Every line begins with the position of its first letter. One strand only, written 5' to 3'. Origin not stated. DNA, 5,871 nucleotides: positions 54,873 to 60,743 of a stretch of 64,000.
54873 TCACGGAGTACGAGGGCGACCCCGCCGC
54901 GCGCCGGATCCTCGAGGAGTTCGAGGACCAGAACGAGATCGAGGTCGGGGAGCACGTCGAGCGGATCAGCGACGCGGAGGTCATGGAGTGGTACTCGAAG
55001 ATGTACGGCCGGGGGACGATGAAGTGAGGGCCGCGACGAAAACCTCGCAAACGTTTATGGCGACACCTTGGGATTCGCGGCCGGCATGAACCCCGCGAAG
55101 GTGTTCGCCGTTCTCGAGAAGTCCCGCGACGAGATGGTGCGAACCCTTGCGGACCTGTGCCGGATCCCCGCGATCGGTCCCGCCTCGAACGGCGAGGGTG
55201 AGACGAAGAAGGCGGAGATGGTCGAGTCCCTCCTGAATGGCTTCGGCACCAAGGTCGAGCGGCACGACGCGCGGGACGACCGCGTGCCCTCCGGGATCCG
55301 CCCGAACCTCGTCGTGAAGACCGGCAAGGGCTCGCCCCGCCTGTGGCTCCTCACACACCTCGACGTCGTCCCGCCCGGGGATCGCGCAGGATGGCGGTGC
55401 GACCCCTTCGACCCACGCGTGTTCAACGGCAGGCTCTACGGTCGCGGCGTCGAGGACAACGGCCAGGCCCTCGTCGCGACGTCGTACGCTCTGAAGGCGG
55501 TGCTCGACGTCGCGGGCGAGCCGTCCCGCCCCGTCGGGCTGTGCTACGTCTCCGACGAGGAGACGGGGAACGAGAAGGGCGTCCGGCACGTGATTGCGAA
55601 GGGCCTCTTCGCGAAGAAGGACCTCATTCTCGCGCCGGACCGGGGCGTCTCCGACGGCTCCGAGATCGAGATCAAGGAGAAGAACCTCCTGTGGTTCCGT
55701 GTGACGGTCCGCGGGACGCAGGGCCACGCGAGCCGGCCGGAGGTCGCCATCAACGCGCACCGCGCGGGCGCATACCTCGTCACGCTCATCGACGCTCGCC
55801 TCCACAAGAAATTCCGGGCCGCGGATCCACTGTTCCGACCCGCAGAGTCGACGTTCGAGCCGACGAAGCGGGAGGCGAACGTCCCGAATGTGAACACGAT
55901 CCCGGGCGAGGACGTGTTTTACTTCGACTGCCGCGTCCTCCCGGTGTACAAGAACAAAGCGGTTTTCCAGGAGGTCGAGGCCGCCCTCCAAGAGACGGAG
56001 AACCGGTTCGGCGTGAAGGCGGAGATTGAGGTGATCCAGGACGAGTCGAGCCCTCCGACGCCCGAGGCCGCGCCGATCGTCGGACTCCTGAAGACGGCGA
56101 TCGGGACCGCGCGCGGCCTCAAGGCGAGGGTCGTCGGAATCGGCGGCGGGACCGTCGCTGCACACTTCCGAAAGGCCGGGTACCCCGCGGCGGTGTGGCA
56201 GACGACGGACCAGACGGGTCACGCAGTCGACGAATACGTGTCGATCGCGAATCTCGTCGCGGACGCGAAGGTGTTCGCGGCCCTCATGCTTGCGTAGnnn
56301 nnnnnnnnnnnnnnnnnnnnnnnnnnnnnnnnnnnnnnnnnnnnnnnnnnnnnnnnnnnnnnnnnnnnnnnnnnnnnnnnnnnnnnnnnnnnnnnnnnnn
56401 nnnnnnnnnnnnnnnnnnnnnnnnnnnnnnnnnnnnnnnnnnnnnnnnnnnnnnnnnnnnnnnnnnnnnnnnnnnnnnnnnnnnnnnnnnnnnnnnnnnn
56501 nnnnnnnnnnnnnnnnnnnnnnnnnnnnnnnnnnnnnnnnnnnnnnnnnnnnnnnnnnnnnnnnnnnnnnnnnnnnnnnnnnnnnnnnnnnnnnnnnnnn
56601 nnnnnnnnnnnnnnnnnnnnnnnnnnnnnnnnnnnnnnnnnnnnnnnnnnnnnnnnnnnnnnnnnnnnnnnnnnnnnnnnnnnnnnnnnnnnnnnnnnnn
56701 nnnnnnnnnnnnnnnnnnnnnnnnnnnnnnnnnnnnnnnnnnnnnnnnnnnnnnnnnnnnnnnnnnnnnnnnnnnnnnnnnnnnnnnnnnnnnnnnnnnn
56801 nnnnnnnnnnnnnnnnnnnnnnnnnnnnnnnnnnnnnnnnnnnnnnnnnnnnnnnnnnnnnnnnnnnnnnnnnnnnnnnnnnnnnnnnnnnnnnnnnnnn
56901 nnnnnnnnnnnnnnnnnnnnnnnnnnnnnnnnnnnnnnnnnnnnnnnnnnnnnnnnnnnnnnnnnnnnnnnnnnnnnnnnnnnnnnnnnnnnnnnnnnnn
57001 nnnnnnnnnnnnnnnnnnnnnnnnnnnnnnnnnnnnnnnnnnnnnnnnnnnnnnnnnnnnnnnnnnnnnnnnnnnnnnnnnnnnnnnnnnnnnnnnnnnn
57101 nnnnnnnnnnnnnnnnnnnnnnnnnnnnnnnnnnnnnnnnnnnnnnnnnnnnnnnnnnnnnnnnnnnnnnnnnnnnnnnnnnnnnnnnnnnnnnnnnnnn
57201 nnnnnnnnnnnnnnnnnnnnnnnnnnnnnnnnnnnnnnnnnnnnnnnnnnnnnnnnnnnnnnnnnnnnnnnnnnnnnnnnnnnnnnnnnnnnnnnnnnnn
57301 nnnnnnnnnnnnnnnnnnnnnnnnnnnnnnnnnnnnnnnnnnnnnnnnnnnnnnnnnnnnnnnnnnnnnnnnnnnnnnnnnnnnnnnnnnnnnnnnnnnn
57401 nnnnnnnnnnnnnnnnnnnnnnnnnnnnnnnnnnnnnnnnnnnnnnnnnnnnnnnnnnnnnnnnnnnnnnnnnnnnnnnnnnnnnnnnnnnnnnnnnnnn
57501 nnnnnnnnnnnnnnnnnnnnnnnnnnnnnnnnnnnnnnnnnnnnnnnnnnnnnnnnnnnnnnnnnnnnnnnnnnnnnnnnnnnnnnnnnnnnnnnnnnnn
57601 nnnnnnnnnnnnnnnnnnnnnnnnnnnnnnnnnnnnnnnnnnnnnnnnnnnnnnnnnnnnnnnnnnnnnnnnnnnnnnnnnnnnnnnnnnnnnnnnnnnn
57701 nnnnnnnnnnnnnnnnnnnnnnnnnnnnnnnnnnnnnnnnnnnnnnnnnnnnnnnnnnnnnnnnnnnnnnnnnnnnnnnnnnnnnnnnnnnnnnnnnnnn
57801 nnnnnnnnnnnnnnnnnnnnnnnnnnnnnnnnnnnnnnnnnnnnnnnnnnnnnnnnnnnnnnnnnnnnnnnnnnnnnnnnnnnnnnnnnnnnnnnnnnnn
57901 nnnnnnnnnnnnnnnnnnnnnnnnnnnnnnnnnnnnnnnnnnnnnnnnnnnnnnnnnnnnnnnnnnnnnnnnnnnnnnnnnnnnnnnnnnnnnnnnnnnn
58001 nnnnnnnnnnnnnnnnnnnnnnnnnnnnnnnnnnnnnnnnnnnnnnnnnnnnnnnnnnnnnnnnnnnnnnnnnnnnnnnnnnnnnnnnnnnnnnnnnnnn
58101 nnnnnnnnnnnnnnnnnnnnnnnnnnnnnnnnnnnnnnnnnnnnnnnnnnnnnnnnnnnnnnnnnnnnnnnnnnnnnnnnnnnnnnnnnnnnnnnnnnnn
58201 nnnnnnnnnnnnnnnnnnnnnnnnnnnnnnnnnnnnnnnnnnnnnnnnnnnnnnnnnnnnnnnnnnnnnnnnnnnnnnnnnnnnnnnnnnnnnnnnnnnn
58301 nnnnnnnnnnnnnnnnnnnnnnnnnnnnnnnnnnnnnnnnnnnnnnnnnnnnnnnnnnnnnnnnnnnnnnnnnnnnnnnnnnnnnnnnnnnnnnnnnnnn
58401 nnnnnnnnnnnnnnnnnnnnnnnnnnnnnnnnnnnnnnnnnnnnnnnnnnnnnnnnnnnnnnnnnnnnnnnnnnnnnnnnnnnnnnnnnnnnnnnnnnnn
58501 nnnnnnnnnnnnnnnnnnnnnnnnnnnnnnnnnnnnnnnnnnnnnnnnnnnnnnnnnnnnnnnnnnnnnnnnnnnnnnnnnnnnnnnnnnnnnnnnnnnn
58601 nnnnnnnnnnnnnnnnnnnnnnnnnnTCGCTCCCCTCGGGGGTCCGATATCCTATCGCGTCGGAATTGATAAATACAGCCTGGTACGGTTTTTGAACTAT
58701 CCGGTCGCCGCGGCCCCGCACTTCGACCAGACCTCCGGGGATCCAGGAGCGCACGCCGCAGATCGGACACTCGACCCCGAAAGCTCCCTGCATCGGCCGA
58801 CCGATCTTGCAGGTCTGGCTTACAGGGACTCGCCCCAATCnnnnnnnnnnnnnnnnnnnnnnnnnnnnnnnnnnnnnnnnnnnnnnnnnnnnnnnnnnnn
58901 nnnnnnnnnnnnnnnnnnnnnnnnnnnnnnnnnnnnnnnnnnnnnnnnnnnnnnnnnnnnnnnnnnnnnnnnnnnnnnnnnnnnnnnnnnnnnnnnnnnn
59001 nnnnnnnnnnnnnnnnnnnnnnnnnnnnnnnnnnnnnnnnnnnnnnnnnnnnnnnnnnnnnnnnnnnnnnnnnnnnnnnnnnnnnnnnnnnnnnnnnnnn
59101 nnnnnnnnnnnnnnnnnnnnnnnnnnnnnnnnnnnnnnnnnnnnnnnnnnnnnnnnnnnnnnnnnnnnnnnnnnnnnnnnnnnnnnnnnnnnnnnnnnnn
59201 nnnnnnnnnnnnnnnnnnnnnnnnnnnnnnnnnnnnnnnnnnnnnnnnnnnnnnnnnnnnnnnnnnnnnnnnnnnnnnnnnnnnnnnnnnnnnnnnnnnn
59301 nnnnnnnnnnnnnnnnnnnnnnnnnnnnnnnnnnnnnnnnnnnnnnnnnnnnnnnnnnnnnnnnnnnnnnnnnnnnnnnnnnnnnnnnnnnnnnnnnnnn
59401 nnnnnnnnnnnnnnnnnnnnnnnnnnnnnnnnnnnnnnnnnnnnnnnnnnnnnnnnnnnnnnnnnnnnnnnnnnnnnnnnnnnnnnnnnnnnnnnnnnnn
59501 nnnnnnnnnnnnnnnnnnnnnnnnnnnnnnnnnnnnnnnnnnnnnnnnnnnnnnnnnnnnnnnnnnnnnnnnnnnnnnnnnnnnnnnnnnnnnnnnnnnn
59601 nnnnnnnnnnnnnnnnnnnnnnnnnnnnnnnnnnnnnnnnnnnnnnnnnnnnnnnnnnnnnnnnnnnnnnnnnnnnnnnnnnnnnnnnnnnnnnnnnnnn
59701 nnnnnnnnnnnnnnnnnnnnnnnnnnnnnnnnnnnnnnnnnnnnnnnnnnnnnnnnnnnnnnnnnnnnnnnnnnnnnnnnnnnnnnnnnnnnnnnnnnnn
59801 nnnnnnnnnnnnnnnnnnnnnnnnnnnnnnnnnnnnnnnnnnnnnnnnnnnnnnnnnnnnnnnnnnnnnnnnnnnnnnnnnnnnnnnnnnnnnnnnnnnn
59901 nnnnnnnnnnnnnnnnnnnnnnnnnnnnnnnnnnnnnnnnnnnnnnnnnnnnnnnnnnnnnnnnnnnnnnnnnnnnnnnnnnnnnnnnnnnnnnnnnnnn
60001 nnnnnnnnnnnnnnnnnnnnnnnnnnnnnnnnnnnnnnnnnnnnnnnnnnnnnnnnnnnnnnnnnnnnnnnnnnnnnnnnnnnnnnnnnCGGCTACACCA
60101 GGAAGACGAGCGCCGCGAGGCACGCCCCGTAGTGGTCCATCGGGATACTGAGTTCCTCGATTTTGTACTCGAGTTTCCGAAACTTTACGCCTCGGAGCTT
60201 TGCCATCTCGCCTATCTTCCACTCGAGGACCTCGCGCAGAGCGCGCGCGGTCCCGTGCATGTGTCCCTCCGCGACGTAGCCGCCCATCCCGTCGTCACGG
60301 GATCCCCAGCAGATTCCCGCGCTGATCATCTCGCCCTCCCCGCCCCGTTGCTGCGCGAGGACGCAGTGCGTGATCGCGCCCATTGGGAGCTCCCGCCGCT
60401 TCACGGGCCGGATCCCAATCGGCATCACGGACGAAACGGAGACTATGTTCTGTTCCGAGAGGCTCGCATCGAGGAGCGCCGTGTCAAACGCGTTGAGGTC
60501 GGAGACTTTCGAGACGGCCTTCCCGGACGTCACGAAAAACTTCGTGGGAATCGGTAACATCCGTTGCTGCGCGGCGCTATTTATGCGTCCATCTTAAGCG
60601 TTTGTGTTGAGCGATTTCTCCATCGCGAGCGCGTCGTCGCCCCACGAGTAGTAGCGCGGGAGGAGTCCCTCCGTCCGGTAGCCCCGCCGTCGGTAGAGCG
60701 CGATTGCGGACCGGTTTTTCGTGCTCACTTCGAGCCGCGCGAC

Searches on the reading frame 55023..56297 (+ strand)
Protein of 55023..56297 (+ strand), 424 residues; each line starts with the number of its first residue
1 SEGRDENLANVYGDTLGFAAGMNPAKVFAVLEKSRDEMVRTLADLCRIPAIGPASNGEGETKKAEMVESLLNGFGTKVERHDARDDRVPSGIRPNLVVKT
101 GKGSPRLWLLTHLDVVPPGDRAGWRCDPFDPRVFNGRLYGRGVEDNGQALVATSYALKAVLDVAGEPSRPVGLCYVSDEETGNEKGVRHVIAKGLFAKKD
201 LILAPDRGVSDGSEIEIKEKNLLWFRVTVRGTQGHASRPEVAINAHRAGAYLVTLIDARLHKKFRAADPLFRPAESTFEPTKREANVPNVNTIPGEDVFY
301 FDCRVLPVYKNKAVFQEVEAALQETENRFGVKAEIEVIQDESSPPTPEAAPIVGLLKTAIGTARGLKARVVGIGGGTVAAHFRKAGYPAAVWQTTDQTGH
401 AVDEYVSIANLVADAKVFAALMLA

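Call 56: search_protein_families(library=pfam, proteins=[window:55023-56297:+], max_evalue=0.0001)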
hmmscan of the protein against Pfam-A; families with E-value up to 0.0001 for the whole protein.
window:55023-56297:+ (424 aa): 2 families
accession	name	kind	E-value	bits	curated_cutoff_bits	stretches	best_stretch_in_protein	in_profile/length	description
PF01546.33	Peptidase_M20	-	2.5e-29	103.1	24.6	1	109-423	2-205/206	Peptidase family M20/M25/M40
PF07687.19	M20_dimer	-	3.3e-19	69.2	21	1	218-325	2-102/107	Peptidase dimerisation domain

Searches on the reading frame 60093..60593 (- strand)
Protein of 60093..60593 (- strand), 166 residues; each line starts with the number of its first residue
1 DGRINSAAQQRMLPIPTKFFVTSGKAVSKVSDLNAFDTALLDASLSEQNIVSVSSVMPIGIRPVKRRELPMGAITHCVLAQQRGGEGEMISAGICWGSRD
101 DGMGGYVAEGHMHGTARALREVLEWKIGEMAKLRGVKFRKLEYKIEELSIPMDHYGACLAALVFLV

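Call 71: search_protein_families(library=pfam, proteins=[window:60093-60593:-], max_evalue=0.0001)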
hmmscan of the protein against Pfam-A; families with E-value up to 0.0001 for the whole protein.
window:60093-60593:- (166 aa): 1 family
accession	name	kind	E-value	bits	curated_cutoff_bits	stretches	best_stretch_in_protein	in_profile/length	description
PF01862.21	PvlArgDC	-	2.1e-36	125.7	22.7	1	15-164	1-160/161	Pyruvoyl-dependent arginine decarboxylase (PvlArgDC)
